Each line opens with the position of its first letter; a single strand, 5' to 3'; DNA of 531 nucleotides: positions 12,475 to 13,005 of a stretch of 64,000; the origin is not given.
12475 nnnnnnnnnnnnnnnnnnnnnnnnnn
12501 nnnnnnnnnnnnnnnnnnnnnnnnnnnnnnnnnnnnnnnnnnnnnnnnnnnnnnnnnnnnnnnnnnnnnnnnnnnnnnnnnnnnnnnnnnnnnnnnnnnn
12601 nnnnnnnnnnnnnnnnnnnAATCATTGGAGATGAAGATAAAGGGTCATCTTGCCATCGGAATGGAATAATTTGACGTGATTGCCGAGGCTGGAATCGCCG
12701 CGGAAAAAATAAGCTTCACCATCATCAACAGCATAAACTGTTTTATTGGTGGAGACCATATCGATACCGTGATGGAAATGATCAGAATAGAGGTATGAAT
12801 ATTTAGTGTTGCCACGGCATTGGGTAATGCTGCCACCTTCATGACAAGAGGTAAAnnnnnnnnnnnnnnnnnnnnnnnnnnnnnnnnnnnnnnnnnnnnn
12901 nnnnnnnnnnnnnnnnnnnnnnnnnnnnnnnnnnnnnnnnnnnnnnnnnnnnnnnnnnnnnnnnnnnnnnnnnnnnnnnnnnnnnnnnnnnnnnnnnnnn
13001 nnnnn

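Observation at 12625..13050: Circularly permuted M23/LytM catalytic domain in the hydrolase closing the ftsEX operon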

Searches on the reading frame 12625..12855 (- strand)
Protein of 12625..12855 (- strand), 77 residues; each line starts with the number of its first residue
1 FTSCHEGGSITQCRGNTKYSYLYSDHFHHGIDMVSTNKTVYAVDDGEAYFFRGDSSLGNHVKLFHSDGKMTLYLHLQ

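Call 55: search_protein_families(library=pfam, proteins=[window:12625-12855:-], max_evalue=0.01)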
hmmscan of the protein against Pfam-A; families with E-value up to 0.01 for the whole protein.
window:12625-12855:- (77 aa): 1 family
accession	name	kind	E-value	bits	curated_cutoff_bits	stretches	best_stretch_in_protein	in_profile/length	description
PF01551.29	Peptidase_M23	-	3.9e-08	33.8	28.7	1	27-77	2-53/96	Peptidase family M23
